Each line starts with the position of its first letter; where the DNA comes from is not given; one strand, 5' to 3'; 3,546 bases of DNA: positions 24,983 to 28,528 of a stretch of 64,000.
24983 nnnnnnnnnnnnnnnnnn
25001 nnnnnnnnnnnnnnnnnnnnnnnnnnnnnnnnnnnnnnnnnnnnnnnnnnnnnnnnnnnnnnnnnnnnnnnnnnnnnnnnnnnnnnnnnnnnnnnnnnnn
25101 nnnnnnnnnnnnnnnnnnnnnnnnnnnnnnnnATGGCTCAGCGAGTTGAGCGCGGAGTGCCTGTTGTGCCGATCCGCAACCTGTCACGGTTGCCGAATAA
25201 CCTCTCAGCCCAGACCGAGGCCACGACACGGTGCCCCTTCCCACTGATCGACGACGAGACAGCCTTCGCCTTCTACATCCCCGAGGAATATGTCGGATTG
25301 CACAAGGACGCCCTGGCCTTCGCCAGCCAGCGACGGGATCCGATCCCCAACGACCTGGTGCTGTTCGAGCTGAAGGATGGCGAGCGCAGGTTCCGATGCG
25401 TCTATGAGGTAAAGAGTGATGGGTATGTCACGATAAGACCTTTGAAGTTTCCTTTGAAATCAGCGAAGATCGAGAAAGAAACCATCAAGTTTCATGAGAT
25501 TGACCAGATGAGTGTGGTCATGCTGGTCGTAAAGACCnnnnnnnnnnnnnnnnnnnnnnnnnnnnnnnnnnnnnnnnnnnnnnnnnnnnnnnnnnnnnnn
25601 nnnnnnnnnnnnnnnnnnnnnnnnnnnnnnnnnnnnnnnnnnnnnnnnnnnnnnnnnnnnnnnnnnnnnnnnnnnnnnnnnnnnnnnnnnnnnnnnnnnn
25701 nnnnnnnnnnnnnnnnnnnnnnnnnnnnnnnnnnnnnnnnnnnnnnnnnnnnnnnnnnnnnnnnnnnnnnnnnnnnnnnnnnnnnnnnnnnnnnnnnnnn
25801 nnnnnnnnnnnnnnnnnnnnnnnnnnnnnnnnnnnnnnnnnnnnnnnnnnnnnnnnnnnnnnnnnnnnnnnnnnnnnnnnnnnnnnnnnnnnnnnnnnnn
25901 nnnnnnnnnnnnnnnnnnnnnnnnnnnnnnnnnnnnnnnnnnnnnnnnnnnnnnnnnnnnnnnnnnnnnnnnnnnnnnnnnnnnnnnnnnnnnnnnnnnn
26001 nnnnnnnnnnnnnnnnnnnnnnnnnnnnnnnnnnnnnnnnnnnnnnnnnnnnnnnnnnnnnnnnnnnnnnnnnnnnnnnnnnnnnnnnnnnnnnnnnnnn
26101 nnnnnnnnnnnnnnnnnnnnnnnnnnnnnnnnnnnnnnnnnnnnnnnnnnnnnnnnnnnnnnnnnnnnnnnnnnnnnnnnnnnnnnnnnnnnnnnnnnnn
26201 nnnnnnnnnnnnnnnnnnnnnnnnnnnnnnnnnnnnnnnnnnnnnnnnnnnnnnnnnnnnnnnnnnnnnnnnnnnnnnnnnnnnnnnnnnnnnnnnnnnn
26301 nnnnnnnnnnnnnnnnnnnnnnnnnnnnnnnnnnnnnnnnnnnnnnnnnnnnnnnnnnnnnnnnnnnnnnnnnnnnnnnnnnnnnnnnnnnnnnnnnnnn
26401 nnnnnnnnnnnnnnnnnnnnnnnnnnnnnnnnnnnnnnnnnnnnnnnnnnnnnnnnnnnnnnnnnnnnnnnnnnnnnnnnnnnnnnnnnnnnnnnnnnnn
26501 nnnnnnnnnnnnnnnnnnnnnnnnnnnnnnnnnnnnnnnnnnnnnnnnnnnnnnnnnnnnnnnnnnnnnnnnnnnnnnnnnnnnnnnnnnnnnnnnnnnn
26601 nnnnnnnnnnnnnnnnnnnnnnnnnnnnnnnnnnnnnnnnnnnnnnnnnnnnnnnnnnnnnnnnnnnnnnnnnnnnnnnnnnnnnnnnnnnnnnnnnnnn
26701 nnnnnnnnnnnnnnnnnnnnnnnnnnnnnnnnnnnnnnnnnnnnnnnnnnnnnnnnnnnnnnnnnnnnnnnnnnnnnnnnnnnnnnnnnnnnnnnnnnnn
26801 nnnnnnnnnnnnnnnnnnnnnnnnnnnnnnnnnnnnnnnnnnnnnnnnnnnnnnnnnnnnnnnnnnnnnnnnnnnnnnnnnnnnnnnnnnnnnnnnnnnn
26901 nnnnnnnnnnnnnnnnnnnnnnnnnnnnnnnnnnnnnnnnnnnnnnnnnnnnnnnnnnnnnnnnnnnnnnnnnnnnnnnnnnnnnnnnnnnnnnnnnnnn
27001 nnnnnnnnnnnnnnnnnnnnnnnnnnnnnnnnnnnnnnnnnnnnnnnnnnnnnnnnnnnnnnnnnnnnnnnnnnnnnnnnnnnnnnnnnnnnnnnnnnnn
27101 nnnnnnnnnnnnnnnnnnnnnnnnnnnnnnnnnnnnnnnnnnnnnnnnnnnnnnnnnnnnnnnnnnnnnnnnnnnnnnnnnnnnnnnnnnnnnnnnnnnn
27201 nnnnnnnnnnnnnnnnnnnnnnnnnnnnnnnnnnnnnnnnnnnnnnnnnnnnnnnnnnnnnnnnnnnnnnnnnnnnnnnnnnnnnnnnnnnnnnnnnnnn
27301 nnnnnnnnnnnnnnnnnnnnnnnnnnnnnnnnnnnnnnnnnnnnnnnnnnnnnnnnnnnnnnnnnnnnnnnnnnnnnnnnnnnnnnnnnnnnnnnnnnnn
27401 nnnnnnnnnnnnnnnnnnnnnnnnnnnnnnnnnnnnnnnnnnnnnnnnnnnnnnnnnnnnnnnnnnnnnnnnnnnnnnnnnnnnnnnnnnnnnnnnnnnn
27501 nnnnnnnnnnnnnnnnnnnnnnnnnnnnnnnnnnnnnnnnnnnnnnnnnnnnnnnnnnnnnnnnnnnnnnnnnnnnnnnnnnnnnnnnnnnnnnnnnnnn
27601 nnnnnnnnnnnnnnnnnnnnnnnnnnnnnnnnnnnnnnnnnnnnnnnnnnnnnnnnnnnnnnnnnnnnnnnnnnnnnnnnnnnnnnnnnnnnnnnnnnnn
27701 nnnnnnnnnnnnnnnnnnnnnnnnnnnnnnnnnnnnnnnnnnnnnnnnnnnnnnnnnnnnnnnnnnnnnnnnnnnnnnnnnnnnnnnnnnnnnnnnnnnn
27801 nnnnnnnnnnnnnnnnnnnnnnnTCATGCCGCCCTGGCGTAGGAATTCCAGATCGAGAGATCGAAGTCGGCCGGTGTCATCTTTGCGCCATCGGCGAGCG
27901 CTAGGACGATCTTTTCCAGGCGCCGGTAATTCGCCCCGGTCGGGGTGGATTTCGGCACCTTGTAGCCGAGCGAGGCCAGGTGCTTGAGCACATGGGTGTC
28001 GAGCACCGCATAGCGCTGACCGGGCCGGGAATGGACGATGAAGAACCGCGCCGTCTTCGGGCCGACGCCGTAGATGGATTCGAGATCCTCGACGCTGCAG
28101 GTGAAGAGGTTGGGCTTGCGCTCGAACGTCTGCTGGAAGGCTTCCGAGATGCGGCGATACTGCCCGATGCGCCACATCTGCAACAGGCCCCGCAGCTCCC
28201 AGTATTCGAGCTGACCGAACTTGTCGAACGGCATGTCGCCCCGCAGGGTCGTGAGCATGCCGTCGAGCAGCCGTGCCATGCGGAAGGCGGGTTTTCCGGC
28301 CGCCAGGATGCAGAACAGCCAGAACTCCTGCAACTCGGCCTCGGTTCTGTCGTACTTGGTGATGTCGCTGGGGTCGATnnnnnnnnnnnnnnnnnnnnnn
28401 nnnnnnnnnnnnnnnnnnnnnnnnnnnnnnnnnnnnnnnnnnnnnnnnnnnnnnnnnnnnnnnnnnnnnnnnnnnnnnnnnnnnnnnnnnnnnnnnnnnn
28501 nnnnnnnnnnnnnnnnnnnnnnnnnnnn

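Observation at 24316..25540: Non-cleavable CI-like repressor followed by a stand-alone paralogue of its own C-terminal domain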

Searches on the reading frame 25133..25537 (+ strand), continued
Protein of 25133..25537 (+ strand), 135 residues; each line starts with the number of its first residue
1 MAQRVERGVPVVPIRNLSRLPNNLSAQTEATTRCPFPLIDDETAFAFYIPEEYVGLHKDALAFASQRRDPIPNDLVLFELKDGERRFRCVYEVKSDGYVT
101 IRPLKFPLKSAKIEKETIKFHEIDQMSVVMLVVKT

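Call 94: fold_search(model_id=the predicted structure, library=viral)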
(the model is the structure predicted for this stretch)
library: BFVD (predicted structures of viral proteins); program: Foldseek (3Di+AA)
matches with E <= 10: 980; with E <= 0.001: 7
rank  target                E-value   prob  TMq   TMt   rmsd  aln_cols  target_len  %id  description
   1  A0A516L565            2.5e-05  1.00  0.71  0.47   4.0       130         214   18  (no name in the UniProt tables at hand)
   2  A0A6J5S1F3            6.3e-05  1.00  0.68  0.45   4.3       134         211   14  HTH_XRE domain containing protein [uncultured Caudovirales phage]
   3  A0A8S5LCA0            3.5e-04  1.00  0.68  0.49   4.3       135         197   13  Uncharacterized protein [Siphoviridae sp. cttU829]
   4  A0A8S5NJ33            6.1e-04  1.00  0.59  0.31   5.2       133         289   10  Repressor protein CI [Siphoviridae sp. ctsMn4]
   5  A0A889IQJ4            6.8e-04  1.00  0.54  0.41   5.6       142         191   13  HTH cro/C1-type domain-containing protein [Pseudomonas phage Itty13]
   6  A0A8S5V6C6            8.0e-04  1.00  0.54  0.31   6.5       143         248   20  SOS-response transcriptional repressors (RecA-mediated autopeptidases) [Myoviridae sp. ctRci5]
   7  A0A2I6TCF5            8.9e-04  1.00  0.55  0.79   3.0        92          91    9  (no name in the UniProt tables at hand)
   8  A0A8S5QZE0            1.6e-03  1.00  0.68  0.46   3.7       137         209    6  Repressor protein CI [Myoviridae sp. ctPVE25]
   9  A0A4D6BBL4            2.1e-03  1.00  0.55  0.25   6.2       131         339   14  (no name in the UniProt tables at hand)
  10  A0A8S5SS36            2.8e-03  1.00  0.64  0.43   4.1       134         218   10  Repressor protein CI [Myoviridae sp. ctZ2t4]
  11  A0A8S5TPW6            3.4e-03  1.00  0.64  0.41   4.4       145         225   12  Repressor protein CI [Myoviridae sp. ct2AC8]
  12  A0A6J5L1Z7            4.0e-03  1.00  0.65  0.39   4.4       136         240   15  HTH_XRE domain containing protein [uncultured Caudovirales phage]
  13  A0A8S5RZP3            4.0e-03  1.00  0.55  0.59   3.5       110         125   14  Uncharacterized protein [Myoviridae sp. ctNQV2]
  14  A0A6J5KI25            4.0e-03  1.00  0.56  0.29   4.7       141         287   16  HTH_XRE domain containing protein [uncultured Caudovirales phage]
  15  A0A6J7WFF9            4.5e-03  1.00  0.57  0.27   6.0       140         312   10  LexA SOS-response transcriptional repressors (RecA-mediated autopeptidases) [uncultured Caudovirales phage]
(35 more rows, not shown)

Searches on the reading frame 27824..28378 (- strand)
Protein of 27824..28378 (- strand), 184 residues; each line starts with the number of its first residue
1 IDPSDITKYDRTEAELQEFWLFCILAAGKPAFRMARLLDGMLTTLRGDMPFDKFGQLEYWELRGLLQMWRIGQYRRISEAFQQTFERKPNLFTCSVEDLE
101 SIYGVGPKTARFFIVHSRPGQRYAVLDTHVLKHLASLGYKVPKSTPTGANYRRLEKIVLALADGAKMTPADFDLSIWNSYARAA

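Call 82: search_protein_families(library=pfam, proteins=[window:27824-28378:-], max_evalue=0.1)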
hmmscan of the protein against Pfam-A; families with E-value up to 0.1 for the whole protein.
window:27824-28378:- (184 aa): 5 families
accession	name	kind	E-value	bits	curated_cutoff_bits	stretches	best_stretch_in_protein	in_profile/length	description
PF00633.29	HHH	-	1.9e-05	24.7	24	1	90-111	4-25/30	Helix-hairpin-helix motif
PF22175.2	Ogg-HhH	-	2.5e-05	24.3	27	1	70-163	76-169/173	8-oxoguanine DNA glycosylase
PF10391.15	DNA_pol_lambd_f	-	0.034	14.4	29.8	1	99-114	3-18/51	Fingers domain of DNA polymerase lambda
PF12826.13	HHH_2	-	0.063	13.9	27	0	79-111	17-49/64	Helix-hairpin-helix motif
PF12836.13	HHH_3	-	0.08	13.5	27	0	90-111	7-28/65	Helix-hairpin-helix motif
